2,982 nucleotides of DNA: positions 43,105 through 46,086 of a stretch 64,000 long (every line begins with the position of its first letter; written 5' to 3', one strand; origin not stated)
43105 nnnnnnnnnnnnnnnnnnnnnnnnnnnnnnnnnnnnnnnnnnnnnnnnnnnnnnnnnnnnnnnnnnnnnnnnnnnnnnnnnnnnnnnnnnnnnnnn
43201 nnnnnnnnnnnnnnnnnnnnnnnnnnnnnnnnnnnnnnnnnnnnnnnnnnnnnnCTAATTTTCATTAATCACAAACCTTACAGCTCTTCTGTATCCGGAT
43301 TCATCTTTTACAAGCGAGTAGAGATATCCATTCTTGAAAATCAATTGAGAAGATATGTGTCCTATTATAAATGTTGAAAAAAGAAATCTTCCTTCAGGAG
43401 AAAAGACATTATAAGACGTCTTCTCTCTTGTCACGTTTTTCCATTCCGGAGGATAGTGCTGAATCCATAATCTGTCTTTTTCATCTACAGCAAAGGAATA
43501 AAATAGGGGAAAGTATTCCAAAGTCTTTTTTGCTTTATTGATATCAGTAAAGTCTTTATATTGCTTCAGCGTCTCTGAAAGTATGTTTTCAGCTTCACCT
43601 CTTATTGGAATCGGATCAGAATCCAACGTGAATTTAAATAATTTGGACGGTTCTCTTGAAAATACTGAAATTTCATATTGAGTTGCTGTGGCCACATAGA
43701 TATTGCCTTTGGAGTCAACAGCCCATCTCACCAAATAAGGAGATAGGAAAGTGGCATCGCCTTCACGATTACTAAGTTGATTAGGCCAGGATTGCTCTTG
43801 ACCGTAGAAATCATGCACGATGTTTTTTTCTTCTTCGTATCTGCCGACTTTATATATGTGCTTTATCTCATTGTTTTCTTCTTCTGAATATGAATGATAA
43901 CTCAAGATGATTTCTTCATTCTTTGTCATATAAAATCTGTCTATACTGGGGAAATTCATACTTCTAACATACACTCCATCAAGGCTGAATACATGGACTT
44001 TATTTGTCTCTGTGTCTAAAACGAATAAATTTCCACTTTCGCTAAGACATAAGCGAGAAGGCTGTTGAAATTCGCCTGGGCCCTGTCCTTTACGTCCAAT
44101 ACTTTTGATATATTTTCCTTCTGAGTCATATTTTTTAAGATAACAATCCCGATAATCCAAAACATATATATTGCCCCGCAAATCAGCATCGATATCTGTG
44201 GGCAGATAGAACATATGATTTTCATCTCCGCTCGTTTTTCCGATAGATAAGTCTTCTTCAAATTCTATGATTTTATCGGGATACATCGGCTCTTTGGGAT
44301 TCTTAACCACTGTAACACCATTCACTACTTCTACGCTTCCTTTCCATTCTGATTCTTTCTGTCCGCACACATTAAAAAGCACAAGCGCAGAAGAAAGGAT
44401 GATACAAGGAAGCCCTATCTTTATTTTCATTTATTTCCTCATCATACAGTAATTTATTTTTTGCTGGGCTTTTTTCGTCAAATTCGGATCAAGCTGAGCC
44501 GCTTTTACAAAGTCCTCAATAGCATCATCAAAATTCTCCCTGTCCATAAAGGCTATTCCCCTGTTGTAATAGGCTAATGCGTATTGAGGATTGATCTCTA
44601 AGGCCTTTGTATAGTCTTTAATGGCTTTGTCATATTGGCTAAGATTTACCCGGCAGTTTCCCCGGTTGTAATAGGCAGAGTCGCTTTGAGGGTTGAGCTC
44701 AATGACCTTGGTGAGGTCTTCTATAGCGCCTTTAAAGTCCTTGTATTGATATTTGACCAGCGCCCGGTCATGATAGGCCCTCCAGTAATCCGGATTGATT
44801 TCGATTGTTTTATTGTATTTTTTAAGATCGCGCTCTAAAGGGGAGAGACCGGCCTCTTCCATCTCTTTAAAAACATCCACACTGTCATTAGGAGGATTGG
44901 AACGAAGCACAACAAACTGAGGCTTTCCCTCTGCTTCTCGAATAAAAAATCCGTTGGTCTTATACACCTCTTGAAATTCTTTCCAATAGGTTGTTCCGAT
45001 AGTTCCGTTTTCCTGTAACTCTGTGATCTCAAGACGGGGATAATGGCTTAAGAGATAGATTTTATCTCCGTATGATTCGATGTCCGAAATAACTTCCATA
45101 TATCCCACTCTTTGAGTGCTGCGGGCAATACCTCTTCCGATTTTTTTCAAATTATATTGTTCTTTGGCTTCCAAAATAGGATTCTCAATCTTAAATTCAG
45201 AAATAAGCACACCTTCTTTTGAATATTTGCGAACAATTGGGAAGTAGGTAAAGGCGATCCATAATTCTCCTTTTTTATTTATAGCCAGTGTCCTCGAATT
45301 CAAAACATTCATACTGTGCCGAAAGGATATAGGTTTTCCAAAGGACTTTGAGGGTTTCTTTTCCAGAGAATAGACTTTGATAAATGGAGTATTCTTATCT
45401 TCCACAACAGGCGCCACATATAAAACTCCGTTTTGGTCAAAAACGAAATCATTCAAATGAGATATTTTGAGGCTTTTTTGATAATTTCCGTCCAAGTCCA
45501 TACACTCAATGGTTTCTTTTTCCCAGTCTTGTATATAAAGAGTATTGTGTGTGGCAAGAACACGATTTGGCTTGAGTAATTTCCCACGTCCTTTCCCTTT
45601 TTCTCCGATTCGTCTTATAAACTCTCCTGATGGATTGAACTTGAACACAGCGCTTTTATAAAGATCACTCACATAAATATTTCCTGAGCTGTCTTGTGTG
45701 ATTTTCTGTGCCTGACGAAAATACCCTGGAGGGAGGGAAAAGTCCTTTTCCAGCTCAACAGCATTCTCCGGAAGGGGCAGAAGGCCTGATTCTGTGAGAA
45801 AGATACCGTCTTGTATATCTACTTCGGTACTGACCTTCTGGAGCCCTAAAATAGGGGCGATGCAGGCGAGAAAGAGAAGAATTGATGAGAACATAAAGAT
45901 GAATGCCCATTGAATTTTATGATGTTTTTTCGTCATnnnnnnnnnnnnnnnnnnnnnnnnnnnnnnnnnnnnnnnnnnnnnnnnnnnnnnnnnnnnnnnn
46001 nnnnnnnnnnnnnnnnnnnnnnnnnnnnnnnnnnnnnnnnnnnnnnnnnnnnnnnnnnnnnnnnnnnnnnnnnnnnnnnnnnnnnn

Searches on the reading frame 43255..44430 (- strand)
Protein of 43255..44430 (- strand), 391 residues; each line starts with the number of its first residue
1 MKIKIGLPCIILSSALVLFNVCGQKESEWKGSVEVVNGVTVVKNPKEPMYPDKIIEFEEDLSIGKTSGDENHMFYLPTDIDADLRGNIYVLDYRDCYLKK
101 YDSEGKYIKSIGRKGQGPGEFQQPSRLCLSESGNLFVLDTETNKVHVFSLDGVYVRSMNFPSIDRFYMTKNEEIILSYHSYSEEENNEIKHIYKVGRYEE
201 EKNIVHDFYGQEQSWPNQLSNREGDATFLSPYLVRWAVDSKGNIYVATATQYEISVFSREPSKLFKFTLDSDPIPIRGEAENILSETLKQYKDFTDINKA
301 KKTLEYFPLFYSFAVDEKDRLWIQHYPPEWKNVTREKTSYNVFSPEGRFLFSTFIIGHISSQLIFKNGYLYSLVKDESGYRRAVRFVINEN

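Call 4: search_protein_families(library=pfam, proteins=[window:43255-44430:-], max_evalue=0.01)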
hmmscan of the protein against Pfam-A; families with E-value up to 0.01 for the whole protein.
window:43255-44430:- (391 aa): 6 families
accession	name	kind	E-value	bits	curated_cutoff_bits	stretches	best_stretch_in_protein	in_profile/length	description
PF17170.10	DUF5128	-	2.6e-14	53.6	22.9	1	86-223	54-190/321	6-bladed beta-propeller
PF01436.27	NHL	-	7e-10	38.9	20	1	121-148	1-28/28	NHL repeat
PF06739.17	SBBP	-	0.00087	19.6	20.5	0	237-247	19-29/38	Beta-propeller repeat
PF15869.11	TolB_like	-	0.002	17.9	29.2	1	103-149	48-95/296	TolB-like 6-blade propeller-like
PF16288.11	DUF4934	-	0.0034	17.9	27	0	91-155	39-101/102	Domain of unknown function (DUF4934)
PF07494.17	Reg_prop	-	0.0076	16.8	20.4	0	237-249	11-23/24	Two component regulator propeller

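Call 6: search_protein_families(library=ncbifam, proteins=[window:43255-44430:-], max_evalue=0.01)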
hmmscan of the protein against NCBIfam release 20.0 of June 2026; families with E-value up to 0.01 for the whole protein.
window:43255-44430:- (391 aa): 3 families
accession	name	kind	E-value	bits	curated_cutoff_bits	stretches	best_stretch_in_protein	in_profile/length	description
NF035926.1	scyF_NHL_VPEP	equivalog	4.2e-18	65.6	350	1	62-154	138-232/376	scytonemin biosynthesis PEP-CTERM protein ScyF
NF047780.1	LIC12708_fam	subfamily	9.8e-06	24.7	150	0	101-149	161-209/391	LIC_12708 family protein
NF047494.1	Lepto_SBBP_lipo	equivalog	2.6e-05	23.1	400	0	234-277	132-175/466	SBBP repeat beta-propeller lipoprotein, LipL53 family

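Call 8: find_encoding_contigs(protein=window:43255-44430:-, flank=10000, max_places=5)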
Protein window:43255-44430:- (391 aa): 1 contig read that carries it; 1 place shown.
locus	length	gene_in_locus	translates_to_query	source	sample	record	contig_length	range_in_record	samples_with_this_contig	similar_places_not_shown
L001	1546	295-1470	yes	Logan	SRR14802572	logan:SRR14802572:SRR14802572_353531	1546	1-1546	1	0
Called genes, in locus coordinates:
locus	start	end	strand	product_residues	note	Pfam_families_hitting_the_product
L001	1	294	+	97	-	?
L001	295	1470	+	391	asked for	PF01436:NHL (faint), PF17170:DUF5128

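Call 17: find_related_loci(query=A3, collection=genome_contigs, flank=10000)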
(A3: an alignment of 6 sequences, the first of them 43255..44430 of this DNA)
Query A3 (391 aa) in genome_contigs; peptide patterns used: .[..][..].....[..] (x = any residue, [..] = any of these).
597 stretches matched a pattern (row limit reached: there are more); 440 encode a relative of the query (tblastn E <= 1e-3); the best 80 are kept; 80 distinct loci.
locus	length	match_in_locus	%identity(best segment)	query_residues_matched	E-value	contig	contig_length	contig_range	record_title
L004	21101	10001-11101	38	10-386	8e-75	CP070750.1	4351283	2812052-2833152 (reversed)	MAG: Candidatus Aminicenantes bacterium isolate bin34 chromosome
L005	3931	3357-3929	51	11-196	1e-53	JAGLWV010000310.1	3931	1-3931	MAG: Candidatus Aminicenantes bacterium isolate RS_12_32 ZL285.bin.32.fa_310, whole genome shotgun sequence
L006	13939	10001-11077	31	16-391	4e-51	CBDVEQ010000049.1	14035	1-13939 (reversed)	MAG TPA_asm: uncultured bacterium isolate SRR22302360_binner13_Refined_25 genome assembly, contig: ERZ25073602.1273, who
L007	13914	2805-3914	30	9-389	2e-49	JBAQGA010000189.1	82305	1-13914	MAG: Candidatus Aminicenantales bacterium isolate MFD06995_ilm_asm_bin14 k127_56189, whole genome shotgun sequence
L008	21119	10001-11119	35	1-390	9e-68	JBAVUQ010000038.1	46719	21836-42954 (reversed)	MAG: Candidatus Aminicenantales bacterium isolate MFD02222_ilm_asm_bin1 k127_103258, whole genome shotgun sequence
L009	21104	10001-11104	31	4-391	1e-47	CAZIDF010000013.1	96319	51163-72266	MAG TPA_asm: uncultured Eubacteriales bacterium isolate SRP185410_co2_332 genome assembly, contig: NODE_148_length_96319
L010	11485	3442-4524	29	6-389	6e-45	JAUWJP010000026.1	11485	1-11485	MAG: Candidatus Aminicenantes bacterium isolate CSMAG_2323 CSMAG_2323_k127_8959198_length_11485_cov_17.0085, whole genom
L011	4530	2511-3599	29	22-388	3e-45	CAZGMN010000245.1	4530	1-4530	MAG TPA_asm: uncultured Eubacteriales bacterium isolate SRP098346_co1_441 genome assembly, contig: NODE_29538_length_453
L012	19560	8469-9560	31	1-386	1e-44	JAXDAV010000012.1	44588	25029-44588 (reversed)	MAG: Candidatus Aminicenantes bacterium isolate POMEDNA-B01 Raw1_k127_1041608, whole genome shotgun sequence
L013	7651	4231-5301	29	16-386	2e-44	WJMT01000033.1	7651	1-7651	MAG: Candidatus Aminicenantes bacterium isolate Bin_127 k141_752768, whole genome shotgun sequence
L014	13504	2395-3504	29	1-391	5e-44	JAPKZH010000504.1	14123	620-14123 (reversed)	MAG: Candidatus Aminicenantes bacterium isolate LacPavin_0920_SED5_MAG_55_12 LacPavin_0920_SED5_scaffold_804209, whole g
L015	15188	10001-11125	28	1-389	3e-43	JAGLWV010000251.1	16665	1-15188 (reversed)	MAG: Candidatus Aminicenantes bacterium isolate RS_12_32 ZL285.bin.32.fa_251, whole genome shotgun sequence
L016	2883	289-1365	29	10-386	5e-43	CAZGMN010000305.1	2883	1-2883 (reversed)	MAG TPA_asm: uncultured Eubacteriales bacterium isolate SRP098346_co1_441 genome assembly, contig: NODE_59545_length_288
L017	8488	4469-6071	28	1-379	1e-42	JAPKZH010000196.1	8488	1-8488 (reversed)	MAG: Candidatus Aminicenantes bacterium isolate LacPavin_0920_SED5_MAG_55_12 LacPavin_0920_SED5_scaffold_689035, whole g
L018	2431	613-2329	30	1-389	7e-43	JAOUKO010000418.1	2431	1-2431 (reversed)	MAG: Candidatus Aminicenantes bacterium isolate 8_1_Jan_SF_Bin49 8_1_Jan_SF_Bin49_scaffold_39386_c1, whole genome shotgu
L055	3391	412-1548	29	25-386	2e-33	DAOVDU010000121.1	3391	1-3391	MAG TPA_asm: Candidatus Aminicenantes bacterium isolate CSMAG_1065 CSMAG_1065_k141_2331844_length_3391_cov_25.7240, whol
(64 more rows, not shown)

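Call 47: search_protein_families(library=ncbifam, proteins=[L055:1715-3391:-], max_evalue=0.001)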
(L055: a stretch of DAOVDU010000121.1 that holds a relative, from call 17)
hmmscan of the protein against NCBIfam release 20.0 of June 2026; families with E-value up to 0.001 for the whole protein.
L055:1715-3391:- (559 aa): 1 family
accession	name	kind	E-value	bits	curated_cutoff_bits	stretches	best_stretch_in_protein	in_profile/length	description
TIGR03436.1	acidobact_VWFA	subfamily_domain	3.9e-28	98.9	81.25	1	1-282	86-322/324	VWA domain-containing protein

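Call 48: search_solved_structures(query=A1, max_evalue=0.01)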
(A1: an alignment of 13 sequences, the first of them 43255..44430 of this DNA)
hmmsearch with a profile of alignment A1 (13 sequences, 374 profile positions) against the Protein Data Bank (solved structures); distinct sequences matched with E-value up to 0.01: 45.
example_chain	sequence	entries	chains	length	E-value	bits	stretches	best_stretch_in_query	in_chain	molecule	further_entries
6d69_A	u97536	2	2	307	1e-49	172.9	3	64-153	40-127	NHL Repeat Region of D. melanogaster Thin | Thin, isoform D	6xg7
7qrw_A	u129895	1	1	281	1.7e-47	165.5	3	71-159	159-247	Isoform 4 of Tripartite motif-containing protein 3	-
7qrv_A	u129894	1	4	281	3.3e-46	161.3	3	79-159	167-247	Tripartite motif-containing protein 2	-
7b2r_A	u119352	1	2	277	3.6e-46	161.2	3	78-159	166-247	Tripartite motif-containing protein 2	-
7b96_A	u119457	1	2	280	5.3e-46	160.6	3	78-159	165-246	Isoform 2 of Tripartite motif-containing protein 2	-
7qrx_A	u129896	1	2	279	6.3e-43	150.5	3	68-145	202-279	E3 ubiquitin-protein ligase TRIM71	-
9jur_A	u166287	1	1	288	7.5e-43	150.3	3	68-145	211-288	E3 ubiquitin-protein ligase TRIM71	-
8j72_A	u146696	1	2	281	2.1e-41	145.5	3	68-180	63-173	E3 ubiquitin-protein ligase TRIM71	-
6fpt_A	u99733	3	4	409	2.2e-39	138.8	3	68-180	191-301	E3 ubiquitin-protein ligase TRIM71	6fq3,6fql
4zlr_A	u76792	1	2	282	1.5e-30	109.8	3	74-175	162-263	Brain tumor protein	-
1q7f_A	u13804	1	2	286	1.6e-30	109.7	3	74-175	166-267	brain tumor CG10719-PA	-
5ex7_A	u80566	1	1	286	1.7e-30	109.6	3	74-175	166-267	Brain tumor protein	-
7nyq_A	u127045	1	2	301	4.1e-16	62.3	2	67-180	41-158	Meiotic P26, isoform C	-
4raa_A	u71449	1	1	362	2.8e-12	49.6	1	82-195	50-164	Putative exported protein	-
3fvz_A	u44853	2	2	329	7e-12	48.3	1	70-159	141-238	Peptidyl-glycine alpha-amidating monooxygenase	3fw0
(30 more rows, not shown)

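Call 66: search_protein_families(library=padloc, proteins=[window:43255-44430:-], max_evalue=0.001)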
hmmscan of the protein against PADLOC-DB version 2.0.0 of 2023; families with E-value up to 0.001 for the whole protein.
window:43255-44430:- (391 aa): 0 families

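Call 74: predict_structure(alignment_id=A1)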
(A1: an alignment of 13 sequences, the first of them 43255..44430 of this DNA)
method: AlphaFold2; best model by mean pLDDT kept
length: 391 residues; sequences in the alignment: 13
mean_pLDDT: 82.6   pTM: 0.83
mean pLDDT of the five models: 82.6, 81.4, 81.2, 80.5, 79.8
residues with pLDDT >= 90: 152; 70-90: 172; 50-70: 56; < 50: 11
segments of 3 or more residues with pLDDT < 50: 223-228
pLDDT, mean of each block of 10 residues (from residue 1): 67 84 68 93 94 89 71 83 94 93 94 90 92 90 92 92 82 83 68 84 82 63 47 83 89 90 91 80 74 60 76 93 82 68 96 82 89 85 91 76
secondary structure, 60 per line:
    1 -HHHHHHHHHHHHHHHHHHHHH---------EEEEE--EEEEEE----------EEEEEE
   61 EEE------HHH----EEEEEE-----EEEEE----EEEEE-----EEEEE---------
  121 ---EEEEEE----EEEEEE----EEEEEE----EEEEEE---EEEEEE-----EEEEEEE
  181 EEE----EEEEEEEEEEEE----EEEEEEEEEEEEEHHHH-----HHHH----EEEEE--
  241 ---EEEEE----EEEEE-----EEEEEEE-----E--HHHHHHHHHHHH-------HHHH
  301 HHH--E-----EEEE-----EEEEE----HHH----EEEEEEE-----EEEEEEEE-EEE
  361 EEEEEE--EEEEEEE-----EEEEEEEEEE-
elements in order: H2-22 E32-36 E39-44 E55-63 E77-82 E88-92 E97-101 E107-111 E124-129 E134-139 E144-149 E154-159 E163-168 E174-183 E188-199 E204-216 H217-220 H226-229 E234-238 E244-248 E253-257 E263-269 H278-289 H297-303 E312-315 E321-325 E337-343 E349-356 E358-366 E369-375 E381-390

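Call 76: search_protein_representatives(alignment_id=A1)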
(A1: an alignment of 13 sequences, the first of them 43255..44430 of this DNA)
Query: 13 sequences, 374 profile positions. Proteins with E-value up to 0.001 (for the whole library): 141265; up to 1e-10: 68982; up to 1e-30: 11499. The best 150 are listed.
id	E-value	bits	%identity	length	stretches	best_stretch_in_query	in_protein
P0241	0.0e+00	1176.1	-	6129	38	68-154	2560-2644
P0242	1.2e-275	929.6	-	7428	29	69-154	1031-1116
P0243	1.4e-236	801.0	-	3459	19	67-154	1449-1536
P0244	4.3e-235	796.1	-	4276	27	68-154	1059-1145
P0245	8.5e-225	762.2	-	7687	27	67-154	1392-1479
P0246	6.9e-209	709.9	-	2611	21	68-152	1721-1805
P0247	2.7e-186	635.5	-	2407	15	68-154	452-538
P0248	4.1e-177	605.3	-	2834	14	67-155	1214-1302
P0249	7.3e-173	591.3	-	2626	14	68-155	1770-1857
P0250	9.9e-171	584.3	-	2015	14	69-154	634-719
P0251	1.1e-169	580.8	-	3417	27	69-199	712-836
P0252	9.5e-168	574.5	-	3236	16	64-154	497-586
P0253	1.7e-165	567.1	-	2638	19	67-157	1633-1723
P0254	1.1e-164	564.3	-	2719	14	67-154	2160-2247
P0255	8.1e-164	561.6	-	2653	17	84-154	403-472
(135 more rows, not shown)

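Call 77: fold_search(model_id=the predicted structure, library=pdb)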
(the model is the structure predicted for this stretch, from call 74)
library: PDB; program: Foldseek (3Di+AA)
matches with E <= 10: 1148; with E <= 0.001: 337
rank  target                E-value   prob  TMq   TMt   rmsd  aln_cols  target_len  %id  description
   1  6d69                  4.0e-15  1.00  0.48  0.62   7.4       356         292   16  Crystal Structure of the NHL Repeat Region of D. melanogaster Thin (released 2019-04-24)
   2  1q7f_B                7.5e-15  1.00  0.50  0.67   6.3       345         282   13  Brain Tumor NHL domain (released 2003-10-21)
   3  4zlr_B                1.1e-14  1.00  0.50  0.68   6.5       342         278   13  Structure of the Brat-NHL domain bound to consensus RNA motif (released 2015-11-11)
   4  8j72_A                1.7e-14  1.00  0.47  0.64   6.9       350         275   16  Crystal structure of mammalian Trim71 in complex with lncRNA Trincr1 (released 2024-03-06)
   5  4zlr_A                1.9e-14  1.00  0.51  0.69   5.7       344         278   12  Structure of the Brat-NHL domain bound to consensus RNA motif (released 2015-11-11)
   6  1q7f_A                4.2e-14  1.00  0.50  0.68   5.9       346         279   12  Brain Tumor NHL domain (released 2003-10-21)
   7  9jur                  4.2e-14  1.00  0.47  0.62   7.7       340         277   16  Crystal Structure of NHL domain of human E3 ubiquitin-protein ligase TRIM71 (released 2025-04-30)
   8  6xg7                  5.2e-14  1.00  0.50  0.65   6.9       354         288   17  1.3 A Resolution Structure of the of the NHL Repeat Region of D. melanogaster Thin (released 2020-12-16)
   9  5ex7_A                6.4e-14  1.00  0.52  0.72   5.5       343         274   12  Crystal structure of Brat NHL domain in complex with an 8-nt hunchback mRNA (released 2015-12-09)
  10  8j72_B                8.3e-14  1.00  0.47  0.64   7.1       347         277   16  Crystal structure of mammalian Trim71 in complex with lncRNA Trincr1 (released 2024-03-06)
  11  7qrw                  1.9e-13  1.00  0.47  0.64   7.5       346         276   17  Crystal structure of NHL domain of TRIM3 (released 2022-05-04)
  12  7b2r_A                2.3e-13  1.00  0.48  0.65   6.9       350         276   16  Crystal structure of NHL domain of TRIM2 (released 2021-01-13)
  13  7nyq_B                2.5e-13  1.00  0.52  0.70   5.9       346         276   12  Crystal structure of the Mei-P26 NHL domain (released 2022-05-04)
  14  7qrx_A                2.9e-13  1.00  0.47  0.63   7.5       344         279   15  Crystal structure of NHL domain of TRIM71 (released 2022-05-04)
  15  6fq3_A                4.5e-13  1.00  0.49  0.49   6.8       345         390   16  Crystal structure of Danio rerio Lin41 filamin-NHL domains in complex with lin-29A 5'UTR 13mer RNA (released 2018-05-09)
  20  4raa                  5.8e-13  1.00  0.53  0.58   7.2       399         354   11  Crystal structure of a Putative exported protein (BF0058) from Bacteroides fragilis NCTC 9343 at 2.60 A resolution (released 2014-10-15)
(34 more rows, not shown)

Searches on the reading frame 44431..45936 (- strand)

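Call 4: search_protein_families(library=pfam, proteins=[window:44431-45936:-], max_evalue=0.01)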
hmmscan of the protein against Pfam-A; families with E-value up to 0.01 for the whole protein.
window:44431-45936:- (501 aa): 20 families
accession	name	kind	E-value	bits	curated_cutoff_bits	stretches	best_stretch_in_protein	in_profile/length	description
PF00515.34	TPR_1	-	1.5e-29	101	27.8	3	421-452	3-34/34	Tetratricopeptide repeat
PF07719.23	TPR_2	-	2.6e-23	80.6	27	3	421-452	3-34/34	Tetratricopeptide repeat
PF13414.12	TPR_11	-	1.1e-22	79.8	26.8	2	430-464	5-39/42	TPR repeat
PF13431.12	TPR_17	-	1.4e-16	59.7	24.4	2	409-439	3-33/34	Tetratricopeptide repeat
PF13181.12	TPR_8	-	7.1e-16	57.4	25.7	2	420-452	2-34/34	Tetratricopeptide repeat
PF13371.12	TPR_9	-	2e-13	50.6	35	2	377-421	21-65/73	Tetratricopeptide repeat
PF13432.12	TPR_16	-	7.8e-13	49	32.7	2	430-485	8-63/65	Tetratricopeptide repeat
PF14559.12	TPR_19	-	2.6e-08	34.5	25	2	434-474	6-46/68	Tetratricopeptide repeat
PF17170.10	DUF5128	-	2.7e-08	33.8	22.9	1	83-231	52-205/321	6-bladed beta-propeller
PF13424.12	TPR_12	-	2.1e-07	31.5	30.1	1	420-482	4-74/77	Tetratricopeptide repeat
PF10516.15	SHNi-TPR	-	6.7e-07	29.2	21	0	466-480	14-28/38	SHNi-TPR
PF13428.12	TPR_14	-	2.2e-06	28.2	23.5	0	421-460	3-42/44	Tetratricopeptide repeat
PF13174.12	TPR_6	-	7.5e-06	26.7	26.3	0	421-451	2-32/33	Tetratricopeptide repeat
PF25575.1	TPR_BSK1_C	-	3.4e-05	24.2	42.2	1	396-457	53-115/118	Serine/threonine-protein kinase BSK1-like, TPR repeats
PF22701.2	Mala_s_1-like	-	7.3e-05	23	27.5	0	58-113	75-127/195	Mal s 1 allergenic protein-like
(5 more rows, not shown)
